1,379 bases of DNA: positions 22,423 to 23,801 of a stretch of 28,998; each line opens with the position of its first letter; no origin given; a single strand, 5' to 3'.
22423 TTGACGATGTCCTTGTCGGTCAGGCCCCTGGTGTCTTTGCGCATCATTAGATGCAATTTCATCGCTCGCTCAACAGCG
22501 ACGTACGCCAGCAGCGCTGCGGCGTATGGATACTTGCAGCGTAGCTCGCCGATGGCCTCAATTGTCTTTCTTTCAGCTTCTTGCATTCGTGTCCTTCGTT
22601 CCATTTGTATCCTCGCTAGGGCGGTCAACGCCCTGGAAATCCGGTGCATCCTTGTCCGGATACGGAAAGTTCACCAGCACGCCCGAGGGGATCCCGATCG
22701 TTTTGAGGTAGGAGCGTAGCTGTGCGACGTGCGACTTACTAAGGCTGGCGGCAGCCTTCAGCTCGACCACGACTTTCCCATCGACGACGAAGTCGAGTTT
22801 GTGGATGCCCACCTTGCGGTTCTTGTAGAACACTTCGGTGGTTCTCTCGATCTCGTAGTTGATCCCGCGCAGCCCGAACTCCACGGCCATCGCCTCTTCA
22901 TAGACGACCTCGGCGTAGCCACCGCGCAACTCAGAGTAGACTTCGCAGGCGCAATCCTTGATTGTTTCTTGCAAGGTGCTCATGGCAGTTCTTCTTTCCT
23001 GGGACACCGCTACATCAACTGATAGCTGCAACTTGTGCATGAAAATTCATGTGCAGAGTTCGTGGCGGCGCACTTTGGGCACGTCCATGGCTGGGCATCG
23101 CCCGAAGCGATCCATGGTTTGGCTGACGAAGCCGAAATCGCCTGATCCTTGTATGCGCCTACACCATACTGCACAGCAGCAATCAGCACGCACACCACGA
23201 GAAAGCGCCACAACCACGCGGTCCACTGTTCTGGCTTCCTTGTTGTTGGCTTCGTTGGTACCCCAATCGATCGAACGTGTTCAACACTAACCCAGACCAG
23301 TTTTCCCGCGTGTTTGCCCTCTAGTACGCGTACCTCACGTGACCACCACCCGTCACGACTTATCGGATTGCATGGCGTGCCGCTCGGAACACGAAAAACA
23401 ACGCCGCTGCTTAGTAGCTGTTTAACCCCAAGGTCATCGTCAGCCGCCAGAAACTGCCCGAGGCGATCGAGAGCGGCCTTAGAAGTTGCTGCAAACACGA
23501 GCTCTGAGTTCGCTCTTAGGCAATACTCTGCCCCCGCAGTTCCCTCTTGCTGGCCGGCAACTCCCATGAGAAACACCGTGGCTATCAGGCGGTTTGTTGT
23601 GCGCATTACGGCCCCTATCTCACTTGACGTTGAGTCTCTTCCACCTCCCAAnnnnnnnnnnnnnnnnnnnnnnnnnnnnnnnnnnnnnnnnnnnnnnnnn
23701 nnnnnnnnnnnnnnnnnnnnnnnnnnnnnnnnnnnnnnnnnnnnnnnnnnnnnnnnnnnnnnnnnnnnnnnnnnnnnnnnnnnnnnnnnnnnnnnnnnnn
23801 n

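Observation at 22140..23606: Three-gene minus-strand operon: membrane zinc-ribbon protein, GxxExxY (PD-(D/E)xK-like) protein, and HEPN-like protein. Candidate undescribed defense or abortive-infection module.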

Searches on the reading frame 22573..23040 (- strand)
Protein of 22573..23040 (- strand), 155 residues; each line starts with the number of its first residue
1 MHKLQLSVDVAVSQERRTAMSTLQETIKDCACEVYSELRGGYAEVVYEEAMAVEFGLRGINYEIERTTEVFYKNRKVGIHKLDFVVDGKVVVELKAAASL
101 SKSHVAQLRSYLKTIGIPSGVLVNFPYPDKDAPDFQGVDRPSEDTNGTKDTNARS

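Call 3: search_protein_families(library=pfam, proteins=[window:22573-23040:-], max_evalue=1)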
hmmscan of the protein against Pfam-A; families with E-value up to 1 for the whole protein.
window:22573-23040:- (155 aa): 4 families
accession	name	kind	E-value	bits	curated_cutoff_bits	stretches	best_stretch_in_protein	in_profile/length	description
PF13366.12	PDDEXK_3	-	1.2e-30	106.8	22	1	23-127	3-108/117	PD-(D/E)XK nuclease superfamily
PF01930.23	Cas_Cas4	-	0.0033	18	22.7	1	73-116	47-93/160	Domain of unknown function DUF83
PF11774.14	Lsr2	-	0.064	13.3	29.6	1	52-67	21-36/58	Lsr2 dimerization domain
PF02037.33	SAP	-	0.22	11.7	23.9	1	105-119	7-21/37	SAP domain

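Call 4: search_protein_families(library=padloc, proteins=[window:22573-23040:-], max_evalue=1)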
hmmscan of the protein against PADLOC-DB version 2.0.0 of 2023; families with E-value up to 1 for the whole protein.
window:22573-23040:- (155 aa): 9 families
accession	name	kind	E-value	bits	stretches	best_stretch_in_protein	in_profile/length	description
PDLC00943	Cas4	-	0.00011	20.2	1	57-123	46-117/180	CRISPR-associated protein Cas4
PDLC01771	Cas4b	-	0.0011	17.1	1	72-115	50-92/162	-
PDLC04597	PDC-M36A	-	0.0013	15.7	1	70-122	339-393/457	-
PDLC01772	Cas4b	-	0.0016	16.9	1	72-114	51-93/164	-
PDLC02086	Cas4b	-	0.0019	16.3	1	78-114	56-91/161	-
PDLC01250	Cas4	-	0.002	16.4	1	64-114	48-100/168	"CAS-I,CAS-II,CAS-III,CAS-IV,CAS-V,CAS-VI; acquisition_associated"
PDLC01611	Cas4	-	0.0028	16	1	73-115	46-90/158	"CAS-I,CAS-II,CAS-III,CAS-IV,CAS-V,CAS-VI; acquisition_associated"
PDLC01447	Cas4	-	0.0039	15.7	1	65-114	41-92/161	"CAS-I,CAS-II,CAS-III,CAS-IV,CAS-V,CAS-VI; acquisition_associated"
PDLC04598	PDC-M36A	-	0.015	12.7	1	69-117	211-262/330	-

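Call 6: search_protein_families(library=ncbifam, proteins=[window:22573-23040:-], max_evalue=1)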
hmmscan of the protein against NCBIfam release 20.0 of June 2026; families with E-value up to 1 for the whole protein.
window:22573-23040:- (155 aa): 2 families
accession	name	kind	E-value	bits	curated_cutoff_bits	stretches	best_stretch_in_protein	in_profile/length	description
TIGR04256.1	GxxExxY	subfamily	1.3e-30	106.2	35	1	23-126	2-106/116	GxxExxY protein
TIGR00372.1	cas4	equivalog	0.00043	20.2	65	1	57-123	46-117/180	CRISPR-associated protein Cas4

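Call 7: search_protein_families(library=phrogs, proteins=[window:22573-23040:-], max_evalue=0.1)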
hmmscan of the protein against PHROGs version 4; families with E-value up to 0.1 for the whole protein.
window:22573-23040:- (155 aa): 1 family
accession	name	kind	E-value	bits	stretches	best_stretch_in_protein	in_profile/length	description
phrog_5928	-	unknown function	0.093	13.6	0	78-114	51-86/124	-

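Call 22: find_related_loci(query=window:22576-22980:-, collection=genome_contigs, flank=4000)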
Query window:22576-22980:- (135 aa) in genome_contigs; peptide patterns used: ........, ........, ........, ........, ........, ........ (x = any residue, [..] = any of these).
281 stretches matched a pattern; 30 encode a relative of the query (tblastn E <= 1e-3); 30 distinct loci.
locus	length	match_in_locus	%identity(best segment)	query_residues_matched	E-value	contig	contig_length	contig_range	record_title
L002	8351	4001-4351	54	3-119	1e-40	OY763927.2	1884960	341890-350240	MAG: Nitrosopumilus sp. isolate e501d42f-d10b-4094-a589-3c4c61670bda genome assembly, chromosome: 1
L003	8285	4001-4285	49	11-105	3e-23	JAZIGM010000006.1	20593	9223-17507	MAG: Chloroflexota bacterium isolate polished_nanopore-bin.49 polished_nanopore-bin.49_contig_3454, whole genome shotgun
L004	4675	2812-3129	44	3-108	2e-22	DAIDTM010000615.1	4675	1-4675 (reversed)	MAG TPA_asm: Anaerolineae bacterium isolate clean1805 k141_404027, whole genome shotgun sequence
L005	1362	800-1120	48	3-109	2e-22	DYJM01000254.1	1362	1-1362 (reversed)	MAG TPA_asm: Acidithiobacillus ferrivorans isolate SulCav_AS07-7_55_38 SulCav_AS07_7_75723_length_1362_cov_15_560826, wh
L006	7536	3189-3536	41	13-127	4e-21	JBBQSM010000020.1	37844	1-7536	MAG: Gemmatimonadales bacterium isolate Co_metawrap_1751 Cmw_1751_k141_6426107_length_37844_cov_9.9370, whole genome sho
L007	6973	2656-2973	45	1-105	2e-20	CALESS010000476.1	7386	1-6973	MAG TPA_asm: uncultured Anaerolineaceae bacterium isolate SRR5576002_bin.104_CONCOCT_v1.1_MAG genome assembly, contig: E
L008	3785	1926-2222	48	7-105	1e-20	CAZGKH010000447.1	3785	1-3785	MAG TPA_asm: uncultured Anaerolineae bacterium isolate binchicken_co275_239 genome assembly, contig: NODE_50552_length_3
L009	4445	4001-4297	46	10-108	2e-20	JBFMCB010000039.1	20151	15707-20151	MAG: Chloroflexota bacterium isolate MAG180 MAG180_39, whole genome shotgun sequence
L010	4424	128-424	45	7-105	7e-20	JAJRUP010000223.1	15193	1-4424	MAG: bacterium isolate Dive96_bin10.193 k141_4508822, whole genome shotgun sequence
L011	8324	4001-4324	44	2-108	7e-20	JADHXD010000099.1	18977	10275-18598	MAG: Anaerolineae bacterium isolate BS750m-G44 BS-750m-C4469, whole genome shotgun sequence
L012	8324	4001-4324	43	2-108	1e-19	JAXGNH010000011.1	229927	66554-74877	MAG: Anaerolineae bacterium isolate AnMBR.bin251 bin251_11, whole genome shotgun sequence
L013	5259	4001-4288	45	11-105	1e-19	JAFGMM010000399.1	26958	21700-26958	MAG: Anaerolineae bacterium isolate Zod_Metabat.474 k87_14141591, whole genome shotgun sequence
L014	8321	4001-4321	42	3-108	1e-19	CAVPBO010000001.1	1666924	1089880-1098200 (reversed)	MAG: uncultured Acidobacteriota bacterium isolate MFD00031.bin.2.32 genome assembly, contig: contig_31658, whole genome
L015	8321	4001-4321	43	3-108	8e-20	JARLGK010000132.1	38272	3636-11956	MAG: Candidatus Acidiferrales bacterium isolate MAG_BO209 MetaBAT2_Bin_209_Oxic_k141_1380737, whole genome shotgun seque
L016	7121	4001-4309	43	7-108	7e-19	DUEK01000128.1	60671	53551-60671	MAG TPA_asm: Thermoflexia bacterium isolate G79 Contig128, whole genome shotgun sequence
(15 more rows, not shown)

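Call 67: search_dna_similar(query=window:22576-22980:-, collection=phages, mode=protein, max_evalue=0.001, max_rows=15)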
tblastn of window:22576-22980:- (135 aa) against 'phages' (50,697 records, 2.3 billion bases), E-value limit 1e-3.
No match.

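Call 68: find_related_loci(query=window:22576-22980:-, collection=viral_contigs, flank=3000)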
Query window:22576-22980:- (135 aa) in viral_contigs; peptide patterns used: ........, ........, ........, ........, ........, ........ (x = any residue, [..] = any of these).
21 stretches matched a pattern, but none encodes a relative of the query by tblastn (E <= 1e-3).

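Call 71: list_cluster_members(proteins=[P0001, P0003, window:22576-22980:-])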
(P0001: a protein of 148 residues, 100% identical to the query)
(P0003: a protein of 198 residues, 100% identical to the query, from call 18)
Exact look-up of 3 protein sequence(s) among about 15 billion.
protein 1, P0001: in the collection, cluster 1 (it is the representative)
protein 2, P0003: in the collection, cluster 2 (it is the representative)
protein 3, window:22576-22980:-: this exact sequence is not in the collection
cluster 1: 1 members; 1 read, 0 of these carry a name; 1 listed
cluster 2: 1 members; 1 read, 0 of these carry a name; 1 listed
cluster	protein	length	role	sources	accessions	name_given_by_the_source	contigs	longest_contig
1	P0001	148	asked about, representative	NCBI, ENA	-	-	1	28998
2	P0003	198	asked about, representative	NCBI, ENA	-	-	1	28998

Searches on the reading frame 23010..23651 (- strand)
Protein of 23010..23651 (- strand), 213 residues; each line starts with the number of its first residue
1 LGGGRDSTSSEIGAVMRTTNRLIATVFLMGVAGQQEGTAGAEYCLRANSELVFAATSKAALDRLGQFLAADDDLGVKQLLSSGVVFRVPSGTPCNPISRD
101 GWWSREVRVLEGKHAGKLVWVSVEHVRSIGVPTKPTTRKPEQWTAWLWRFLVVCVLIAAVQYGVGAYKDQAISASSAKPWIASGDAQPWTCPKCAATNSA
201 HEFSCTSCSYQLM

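Call 3: search_protein_families(library=pfam, proteins=[window:23010-23651:-], max_evalue=1)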
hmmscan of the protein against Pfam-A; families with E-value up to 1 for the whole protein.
window:23010-23651:- (213 aa): 1 family
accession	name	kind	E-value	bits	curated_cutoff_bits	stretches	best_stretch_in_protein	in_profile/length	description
PF00467.35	KOW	-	0.077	13.3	22.3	1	105-121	3-19/32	KOW motif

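Call 4: search_protein_families(library=padloc, proteins=[window:23010-23651:-], max_evalue=1)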
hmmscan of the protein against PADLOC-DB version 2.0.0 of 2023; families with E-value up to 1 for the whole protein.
window:23010-23651:- (213 aa): 0 families

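Call 6: search_protein_families(library=ncbifam, proteins=[window:23010-23651:-], max_evalue=1)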
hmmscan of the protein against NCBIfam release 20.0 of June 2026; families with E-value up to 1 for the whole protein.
window:23010-23651:- (213 aa): 0 families

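Call 7: search_protein_families(library=phrogs, proteins=[window:23010-23651:-], max_evalue=0.1)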
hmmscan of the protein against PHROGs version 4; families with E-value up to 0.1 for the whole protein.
window:23010-23651:- (213 aa): 0 families

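Call 18: find_homologous_proteins(query=window:23013-23606:-, max_evalue=0.01)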
Query window:23013-23606:- (198 aa): 1 proteins with E <= 0.01 among 270 candidates.
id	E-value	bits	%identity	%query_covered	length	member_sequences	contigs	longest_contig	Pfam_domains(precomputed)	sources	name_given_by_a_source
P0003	1.5e-130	451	100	100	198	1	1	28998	-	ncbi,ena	-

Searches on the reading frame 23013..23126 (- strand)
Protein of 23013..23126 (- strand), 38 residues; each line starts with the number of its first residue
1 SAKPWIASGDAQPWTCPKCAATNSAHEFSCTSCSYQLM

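Call 73: search_protein_families(library=pfam, proteins=[window:23013-23126:-], max_evalue=10)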
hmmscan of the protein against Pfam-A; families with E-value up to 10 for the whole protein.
seq(38 aa): 17 families
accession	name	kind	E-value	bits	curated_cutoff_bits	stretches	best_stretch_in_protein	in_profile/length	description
PF21349.2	RUBY_RBDX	-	0.0018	18.1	26.5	1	6-24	9-27/30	Rubrerythrin, rubredoxin-like domain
PF00641.23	Zn_ribbon_RanBP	-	0.0061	16.2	27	1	13-34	4-25/30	Zn-finger in Ran binding protein and others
PF07282.18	Cas12f1-like_TNB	-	0.018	15.6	26.3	1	15-36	30-49/60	Cas12f1-like, TNB domain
PF18912.6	DZR_2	-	0.022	15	27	1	13-37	7-31/56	Double zinc ribbon domain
PF14353.12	CpXC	-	0.023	15.1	25.4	1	3-23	27-47/121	CpXC protein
PF18414.7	zf_C2H2_10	-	0.097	12.7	25.6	2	14-20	3-9/26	C2H2 type zinc-finger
PF24286.1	DUF7474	-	0.13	12.7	27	1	14-31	5-22/194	Family of unknown function (DUF7474)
PF13240.11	Zn_Ribbon_1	-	0.14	12.4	25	1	16-36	2-22/23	zinc-ribbon domain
PF09723.15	Zn_ribbon_8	-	0.16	12.5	34.4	1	8-23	21-36/41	Zinc ribbon domain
PF23547.1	Zn_ribbon_FGT1_1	-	0.19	11.8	27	1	26-38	19-31/35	FORGETTER1 first zinc ribbon domain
PF19134.6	DUF5817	-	0.2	12.1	31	1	5-25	13-33/57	Domain of unknown function (DUF5817)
PF08271.17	Zn_Ribbon_TF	-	0.26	11.3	29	1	15-36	2-28/43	TFIIB zinc-binding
PF25164.1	CoiA_N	-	0.37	10.8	26.3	2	11-20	15-24/50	Competence protein CoiA, N-terminal domain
PF00301.25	Rubredoxin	-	0.66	10.5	23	1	13-24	34-45/47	Rubredoxin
PF17283.8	Zn_ribbon_SprT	-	1.1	9.8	28.1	1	14-26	5-17/38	SprT-like zinc ribbon domain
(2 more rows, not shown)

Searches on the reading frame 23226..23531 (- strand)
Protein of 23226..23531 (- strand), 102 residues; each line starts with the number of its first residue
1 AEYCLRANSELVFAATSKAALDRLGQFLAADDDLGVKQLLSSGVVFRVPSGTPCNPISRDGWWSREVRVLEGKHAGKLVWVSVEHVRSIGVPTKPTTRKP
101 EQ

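Call 73: search_protein_families(library=pfam, proteins=[window:23226-23531:-], max_evalue=10)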
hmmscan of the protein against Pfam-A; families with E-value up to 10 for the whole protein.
seq(102 aa): 1 family
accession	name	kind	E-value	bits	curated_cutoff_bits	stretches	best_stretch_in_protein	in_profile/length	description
PF00467.35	KOW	-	0.034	14.4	22.3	1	65-81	3-19/32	KOW motif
